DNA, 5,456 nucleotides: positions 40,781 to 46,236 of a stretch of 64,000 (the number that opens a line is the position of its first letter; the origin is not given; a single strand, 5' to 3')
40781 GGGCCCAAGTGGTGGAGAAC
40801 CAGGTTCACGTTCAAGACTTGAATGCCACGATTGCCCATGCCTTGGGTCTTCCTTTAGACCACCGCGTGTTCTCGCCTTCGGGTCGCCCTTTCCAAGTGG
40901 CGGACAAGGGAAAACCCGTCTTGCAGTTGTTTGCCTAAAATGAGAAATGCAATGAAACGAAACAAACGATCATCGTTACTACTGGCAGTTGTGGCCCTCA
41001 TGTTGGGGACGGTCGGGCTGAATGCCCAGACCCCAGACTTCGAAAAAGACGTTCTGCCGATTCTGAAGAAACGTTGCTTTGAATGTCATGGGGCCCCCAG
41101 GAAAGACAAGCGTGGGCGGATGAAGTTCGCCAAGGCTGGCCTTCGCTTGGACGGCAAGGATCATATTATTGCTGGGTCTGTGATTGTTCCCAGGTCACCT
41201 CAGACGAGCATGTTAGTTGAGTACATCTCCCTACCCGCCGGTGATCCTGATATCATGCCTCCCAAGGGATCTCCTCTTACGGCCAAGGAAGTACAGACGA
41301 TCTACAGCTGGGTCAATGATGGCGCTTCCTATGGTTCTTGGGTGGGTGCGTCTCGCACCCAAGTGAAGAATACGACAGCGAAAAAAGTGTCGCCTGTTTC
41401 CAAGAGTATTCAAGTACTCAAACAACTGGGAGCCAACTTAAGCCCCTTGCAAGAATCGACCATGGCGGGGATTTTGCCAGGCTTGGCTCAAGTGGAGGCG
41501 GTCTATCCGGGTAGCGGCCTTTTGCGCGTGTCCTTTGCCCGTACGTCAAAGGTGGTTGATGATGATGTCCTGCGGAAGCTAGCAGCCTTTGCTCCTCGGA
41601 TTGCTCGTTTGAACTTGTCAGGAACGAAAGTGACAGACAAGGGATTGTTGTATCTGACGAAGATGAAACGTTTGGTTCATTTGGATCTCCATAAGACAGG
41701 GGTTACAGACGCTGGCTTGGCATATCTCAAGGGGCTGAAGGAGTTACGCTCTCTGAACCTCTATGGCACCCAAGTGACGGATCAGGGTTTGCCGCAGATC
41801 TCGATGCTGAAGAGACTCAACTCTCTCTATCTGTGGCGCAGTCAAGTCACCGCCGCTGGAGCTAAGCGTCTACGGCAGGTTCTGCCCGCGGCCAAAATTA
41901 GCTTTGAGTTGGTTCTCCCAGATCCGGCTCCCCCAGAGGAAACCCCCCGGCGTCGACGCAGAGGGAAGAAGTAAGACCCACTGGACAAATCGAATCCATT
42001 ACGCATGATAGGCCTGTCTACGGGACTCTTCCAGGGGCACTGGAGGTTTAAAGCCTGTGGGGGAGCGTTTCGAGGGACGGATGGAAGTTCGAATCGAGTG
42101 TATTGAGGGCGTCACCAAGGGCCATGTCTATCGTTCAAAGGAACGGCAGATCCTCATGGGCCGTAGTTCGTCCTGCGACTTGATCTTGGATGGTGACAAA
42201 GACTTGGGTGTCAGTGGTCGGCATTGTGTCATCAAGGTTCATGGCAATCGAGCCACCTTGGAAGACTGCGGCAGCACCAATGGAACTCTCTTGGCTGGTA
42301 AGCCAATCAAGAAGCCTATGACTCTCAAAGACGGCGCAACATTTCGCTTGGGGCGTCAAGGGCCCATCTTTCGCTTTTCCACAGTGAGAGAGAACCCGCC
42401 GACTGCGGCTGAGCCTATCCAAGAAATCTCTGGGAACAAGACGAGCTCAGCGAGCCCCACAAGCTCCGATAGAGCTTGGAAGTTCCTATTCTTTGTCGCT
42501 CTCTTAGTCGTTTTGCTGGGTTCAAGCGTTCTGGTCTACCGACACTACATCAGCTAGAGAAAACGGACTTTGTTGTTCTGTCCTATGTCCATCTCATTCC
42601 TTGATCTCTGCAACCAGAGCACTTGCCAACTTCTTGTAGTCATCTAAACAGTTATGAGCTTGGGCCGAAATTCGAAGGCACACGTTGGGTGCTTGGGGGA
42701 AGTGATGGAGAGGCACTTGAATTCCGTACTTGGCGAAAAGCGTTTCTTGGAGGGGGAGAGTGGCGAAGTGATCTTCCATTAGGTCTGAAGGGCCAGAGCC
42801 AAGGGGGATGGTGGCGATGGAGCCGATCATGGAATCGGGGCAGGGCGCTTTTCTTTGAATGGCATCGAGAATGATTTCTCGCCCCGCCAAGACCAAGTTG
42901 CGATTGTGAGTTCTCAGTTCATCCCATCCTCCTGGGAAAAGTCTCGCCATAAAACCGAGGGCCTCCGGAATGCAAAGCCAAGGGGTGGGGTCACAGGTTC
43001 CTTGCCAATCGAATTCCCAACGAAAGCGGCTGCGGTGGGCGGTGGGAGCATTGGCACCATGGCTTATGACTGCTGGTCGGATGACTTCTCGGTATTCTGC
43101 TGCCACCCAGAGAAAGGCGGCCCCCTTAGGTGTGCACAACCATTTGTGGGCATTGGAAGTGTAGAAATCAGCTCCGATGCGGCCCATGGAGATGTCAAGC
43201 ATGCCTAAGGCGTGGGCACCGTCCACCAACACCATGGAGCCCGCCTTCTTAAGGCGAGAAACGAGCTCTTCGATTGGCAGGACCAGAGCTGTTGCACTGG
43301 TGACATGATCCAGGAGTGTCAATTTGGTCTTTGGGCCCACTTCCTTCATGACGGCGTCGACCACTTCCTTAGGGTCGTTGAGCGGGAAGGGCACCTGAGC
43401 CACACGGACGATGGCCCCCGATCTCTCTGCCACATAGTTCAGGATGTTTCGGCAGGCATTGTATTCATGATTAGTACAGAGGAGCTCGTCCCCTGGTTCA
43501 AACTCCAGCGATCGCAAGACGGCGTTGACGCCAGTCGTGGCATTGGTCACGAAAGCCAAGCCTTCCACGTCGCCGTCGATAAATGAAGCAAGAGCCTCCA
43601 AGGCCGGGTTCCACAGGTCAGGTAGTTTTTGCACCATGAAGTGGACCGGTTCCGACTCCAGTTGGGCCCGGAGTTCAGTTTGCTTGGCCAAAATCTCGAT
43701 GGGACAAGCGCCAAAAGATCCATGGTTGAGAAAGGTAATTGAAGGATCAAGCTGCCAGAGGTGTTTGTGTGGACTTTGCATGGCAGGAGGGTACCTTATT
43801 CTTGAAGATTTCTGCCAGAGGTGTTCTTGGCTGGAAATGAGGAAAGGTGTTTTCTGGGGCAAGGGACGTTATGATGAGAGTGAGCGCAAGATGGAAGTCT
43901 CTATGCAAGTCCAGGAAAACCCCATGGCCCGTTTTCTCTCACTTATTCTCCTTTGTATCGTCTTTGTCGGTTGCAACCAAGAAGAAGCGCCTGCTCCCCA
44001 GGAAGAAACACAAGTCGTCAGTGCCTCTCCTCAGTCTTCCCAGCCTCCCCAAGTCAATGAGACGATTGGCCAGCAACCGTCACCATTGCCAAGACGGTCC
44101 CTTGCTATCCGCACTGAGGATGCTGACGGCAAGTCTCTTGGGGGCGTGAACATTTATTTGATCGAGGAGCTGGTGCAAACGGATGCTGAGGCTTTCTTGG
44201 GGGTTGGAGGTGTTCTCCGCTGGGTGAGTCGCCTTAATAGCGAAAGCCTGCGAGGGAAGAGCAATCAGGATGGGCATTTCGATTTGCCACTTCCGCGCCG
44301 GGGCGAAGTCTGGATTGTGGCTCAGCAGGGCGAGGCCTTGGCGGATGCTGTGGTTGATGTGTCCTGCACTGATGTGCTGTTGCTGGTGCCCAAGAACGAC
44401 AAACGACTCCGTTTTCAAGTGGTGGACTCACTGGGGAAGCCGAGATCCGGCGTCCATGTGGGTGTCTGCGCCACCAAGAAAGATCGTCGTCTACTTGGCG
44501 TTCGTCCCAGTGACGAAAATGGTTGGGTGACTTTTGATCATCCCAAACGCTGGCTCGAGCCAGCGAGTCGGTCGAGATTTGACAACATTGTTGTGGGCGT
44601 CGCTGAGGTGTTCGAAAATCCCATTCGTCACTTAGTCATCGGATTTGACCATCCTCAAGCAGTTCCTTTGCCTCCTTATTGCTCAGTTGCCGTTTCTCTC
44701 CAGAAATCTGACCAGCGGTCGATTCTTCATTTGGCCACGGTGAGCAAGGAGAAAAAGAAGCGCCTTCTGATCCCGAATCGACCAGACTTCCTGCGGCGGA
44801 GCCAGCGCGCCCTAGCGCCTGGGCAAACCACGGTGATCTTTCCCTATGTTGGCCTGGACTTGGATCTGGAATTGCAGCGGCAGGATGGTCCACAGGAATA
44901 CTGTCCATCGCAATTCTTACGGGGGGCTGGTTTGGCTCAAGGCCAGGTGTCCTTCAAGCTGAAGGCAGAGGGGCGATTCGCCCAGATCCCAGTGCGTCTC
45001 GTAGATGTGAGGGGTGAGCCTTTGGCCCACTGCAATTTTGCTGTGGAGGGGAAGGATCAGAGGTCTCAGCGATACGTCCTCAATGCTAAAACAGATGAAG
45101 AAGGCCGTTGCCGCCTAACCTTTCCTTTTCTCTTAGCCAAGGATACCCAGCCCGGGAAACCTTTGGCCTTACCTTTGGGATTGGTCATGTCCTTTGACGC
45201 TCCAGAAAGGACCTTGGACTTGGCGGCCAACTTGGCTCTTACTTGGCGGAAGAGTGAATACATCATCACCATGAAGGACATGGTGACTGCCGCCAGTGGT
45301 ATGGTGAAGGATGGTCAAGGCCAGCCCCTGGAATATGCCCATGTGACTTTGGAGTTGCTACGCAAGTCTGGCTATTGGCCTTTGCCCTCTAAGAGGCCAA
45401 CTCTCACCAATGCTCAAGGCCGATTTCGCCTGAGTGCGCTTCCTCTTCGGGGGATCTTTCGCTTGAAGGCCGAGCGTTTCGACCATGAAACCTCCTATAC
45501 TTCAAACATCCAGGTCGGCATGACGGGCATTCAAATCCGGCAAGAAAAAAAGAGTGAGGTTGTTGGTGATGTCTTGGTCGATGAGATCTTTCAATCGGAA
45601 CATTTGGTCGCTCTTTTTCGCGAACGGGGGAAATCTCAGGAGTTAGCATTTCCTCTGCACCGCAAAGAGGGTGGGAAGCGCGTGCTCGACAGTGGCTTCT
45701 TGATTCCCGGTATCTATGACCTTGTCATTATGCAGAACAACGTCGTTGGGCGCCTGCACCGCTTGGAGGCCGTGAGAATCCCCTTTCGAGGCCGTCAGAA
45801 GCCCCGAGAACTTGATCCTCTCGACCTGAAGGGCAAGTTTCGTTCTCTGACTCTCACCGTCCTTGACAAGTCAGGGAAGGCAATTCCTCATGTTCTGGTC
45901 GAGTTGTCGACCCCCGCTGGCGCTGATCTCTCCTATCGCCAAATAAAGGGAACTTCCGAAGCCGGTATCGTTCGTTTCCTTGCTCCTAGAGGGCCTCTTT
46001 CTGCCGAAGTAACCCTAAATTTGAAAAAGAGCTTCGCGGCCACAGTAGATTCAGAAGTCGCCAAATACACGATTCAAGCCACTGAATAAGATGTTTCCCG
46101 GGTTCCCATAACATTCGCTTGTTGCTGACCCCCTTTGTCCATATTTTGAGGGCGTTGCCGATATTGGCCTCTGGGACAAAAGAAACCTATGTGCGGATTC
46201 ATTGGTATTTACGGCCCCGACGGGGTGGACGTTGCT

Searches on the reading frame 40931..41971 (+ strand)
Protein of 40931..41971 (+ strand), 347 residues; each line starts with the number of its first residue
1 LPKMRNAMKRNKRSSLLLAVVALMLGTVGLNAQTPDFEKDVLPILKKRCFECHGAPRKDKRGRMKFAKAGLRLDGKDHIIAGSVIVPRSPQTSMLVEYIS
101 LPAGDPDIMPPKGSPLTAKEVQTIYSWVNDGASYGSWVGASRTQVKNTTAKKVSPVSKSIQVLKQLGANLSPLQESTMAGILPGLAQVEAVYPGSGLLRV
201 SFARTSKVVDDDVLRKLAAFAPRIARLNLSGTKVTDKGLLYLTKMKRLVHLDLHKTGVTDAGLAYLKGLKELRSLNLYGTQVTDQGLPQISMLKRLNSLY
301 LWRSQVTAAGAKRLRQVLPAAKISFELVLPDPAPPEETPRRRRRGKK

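Call 24: search_protein_families(library=pfam, proteins=[window:40931-41971:+])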
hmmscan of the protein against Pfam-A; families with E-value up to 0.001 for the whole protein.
window:40931-41971:+ (347 aa): 3 families
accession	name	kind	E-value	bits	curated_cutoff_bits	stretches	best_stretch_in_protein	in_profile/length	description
PF12799.13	LRR_4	-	9.8e-08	32.5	27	0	271-305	2-35/44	Leucine Rich repeats (2 copies)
PF07635.16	PSCyt1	-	5.8e-07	30.5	22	1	49-113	1-59/59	Planctomycete cytochrome C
PF13516.12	LRR_6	-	3.9e-05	23.8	23.4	0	227-242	8-23/24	Leucine Rich repeat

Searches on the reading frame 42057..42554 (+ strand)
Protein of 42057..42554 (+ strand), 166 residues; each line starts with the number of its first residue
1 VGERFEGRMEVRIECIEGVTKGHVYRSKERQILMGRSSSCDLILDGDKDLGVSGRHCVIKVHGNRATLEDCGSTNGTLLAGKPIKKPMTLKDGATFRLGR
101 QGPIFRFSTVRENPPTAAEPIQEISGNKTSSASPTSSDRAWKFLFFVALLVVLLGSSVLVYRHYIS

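Call 24: search_protein_families(library=pfam, proteins=[window:42057-42554:+])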
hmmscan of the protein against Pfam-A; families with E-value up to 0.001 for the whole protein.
window:42057-42554:+ (166 aa): 2 families
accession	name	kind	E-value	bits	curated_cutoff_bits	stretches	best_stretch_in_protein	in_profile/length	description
PF00498.31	FHA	-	7.7e-19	68.3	20.7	1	33-99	2-67/67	FHA domain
PF16697.10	Yop-YscD_cpl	-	6.2e-13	49.3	33.2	1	15-100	2-85/94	Inner membrane component of T3SS, cytoplasmic domain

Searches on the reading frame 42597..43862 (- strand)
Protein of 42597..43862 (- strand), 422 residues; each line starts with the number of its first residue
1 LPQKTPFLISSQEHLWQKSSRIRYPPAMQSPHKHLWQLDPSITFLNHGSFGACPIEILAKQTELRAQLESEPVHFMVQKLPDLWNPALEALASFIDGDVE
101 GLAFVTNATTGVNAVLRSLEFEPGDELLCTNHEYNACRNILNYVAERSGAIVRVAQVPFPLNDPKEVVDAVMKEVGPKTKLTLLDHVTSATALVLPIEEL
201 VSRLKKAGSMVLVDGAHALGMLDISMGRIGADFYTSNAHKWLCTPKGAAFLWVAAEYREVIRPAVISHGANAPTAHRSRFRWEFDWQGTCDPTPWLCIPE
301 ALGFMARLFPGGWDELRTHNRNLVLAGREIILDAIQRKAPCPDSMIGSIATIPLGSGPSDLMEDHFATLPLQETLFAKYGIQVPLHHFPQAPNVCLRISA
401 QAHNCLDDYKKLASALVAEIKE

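Call 24: search_protein_families(library=pfam, proteins=[window:42597-43862:-])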
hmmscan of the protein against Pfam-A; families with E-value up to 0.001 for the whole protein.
window:42597-43862:- (422 aa): 3 families
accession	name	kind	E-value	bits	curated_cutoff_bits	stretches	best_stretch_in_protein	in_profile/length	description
PF00266.25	Aminotran_5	-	7.1e-27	94.8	21.5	1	73-269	34-229/371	Aminotransferase class-V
PF01053.26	Cys_Met_Meta_PP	-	1.7e-09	37.2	27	1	82-242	51-200/381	Cys/Met metabolism PLP-dependent enzyme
PF01041.23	DegT_DnrJ_EryC1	-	0.0002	21.1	19.8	1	103-247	43-181/360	DegT/DnrJ/EryC1/StrS aminotransferase family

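Call 41: search_protein_families(library=ncbifam, proteins=[window:42597-43862:-])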
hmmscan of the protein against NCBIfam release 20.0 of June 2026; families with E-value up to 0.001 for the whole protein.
window:42597-43862:- (422 aa): 32 families (the best 25 are shown)
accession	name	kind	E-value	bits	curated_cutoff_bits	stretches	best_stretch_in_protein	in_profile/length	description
NF051467.1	peri_mod_PvdN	equivalog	4.7e-22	78.2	650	1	33-268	44-292/425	pyoverdine-tailoring periplasmic protein PvdN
TIGR01979.1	sufS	subfamily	5.3e-20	71.6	475.1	1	73-265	53-245/403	SufS family cysteine desulfurase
TIGR01977.1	am_tr_V_EF2568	hypoth_equivalog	1e-18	67.5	377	1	90-257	52-216/376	cysteine desulfurase family protein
NF041166.1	f2_encap_cargo1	exception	9.5e-17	61.3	800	1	78-256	285-463/623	family 2A encapsulin nanocompartment cargo protein cysteine desulfurase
NF040779.1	Sec_lyase_SclA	exception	1.6e-15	56.9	525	1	89-268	50-226/378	selenocysteine lyase SclA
TIGR04343.1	egtE_PLP_lyase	equivalog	8.2e-15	54.5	400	1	90-269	62-231/370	ergothioneine biosynthesis PLP-dependent enzyme EgtE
NF006791.0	PRK09295.1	equivalog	1.6e-14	53.9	661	1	91-261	76-246/406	cysteine desulfurase SufS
TIGR01976.1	am_tr_V_VC1184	hypoth_equivalog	6.6e-12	45.4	352.35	1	78-271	57-249/401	cysteine desulfurase-like protein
TIGR02539.1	SepCysS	equivalog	2.8e-09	36.5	365.25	1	88-261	57-229/370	O-phospho-L-seryl-tRNA:Cys-tRNA synthase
NF008126.0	PRK10874.1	equivalog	3.4e-09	36.3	607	1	76-261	57-242/401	cysteine desulfurase CsdA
TIGR03392.1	FeS_syn_CsdA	equivalog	3.4e-09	36.3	493.6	1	76-260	54-238/398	cysteine desulfurase CsdA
NF006810.0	PRK09331.1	subfamily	9.4e-09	34.5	301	1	89-261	72-243/397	Sep-tRNA:Cys-tRNA synthetase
TIGR03402.1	FeS_nifS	equivalog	6.7e-08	31.7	530.75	1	83-255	43-212/379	cysteine desulfurase NifS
NF002806.0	PRK02948.1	subfamily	8.5e-08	31.6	304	1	88-254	49-213/381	IscS subfamily cysteine desulfurase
TIGR03403.1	nifS_epsilon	equivalog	2.2e-07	30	587.7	1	98-254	59-215/382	NifS family cysteine desulfurase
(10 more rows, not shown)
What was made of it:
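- Tried and rejected: The Aminotran_5 protein at 42594..43862 is far below every NCBIfam cutoff for SufS, CsdA or selenocysteine lyase (call 41).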

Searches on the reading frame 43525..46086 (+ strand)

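Call 11: search_protein_families(library=pfam, proteins=[window:43525-46086:+])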
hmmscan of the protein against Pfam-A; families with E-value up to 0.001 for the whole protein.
window:43525-46086:+ (854 aa): 4 families
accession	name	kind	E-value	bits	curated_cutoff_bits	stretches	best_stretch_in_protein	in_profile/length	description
PF13620.12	CarboxypepD_reg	-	5.9e-15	55.8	32.3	1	591-665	3-70/82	Carboxypeptidase regulatory-like domain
PF02369.22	Big_1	-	1.9e-09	38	34.9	0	775-818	21-64/93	Bacterial Ig-like domain (group 1)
PF17789.7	MG4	-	0.00011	22.8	24.7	0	489-532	19-59/95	Macroglobulin domain MG4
PF10670.15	DUF4198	-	0.00015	22.4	34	0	493-534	154-196/209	Domain of unknown function (DUF4198)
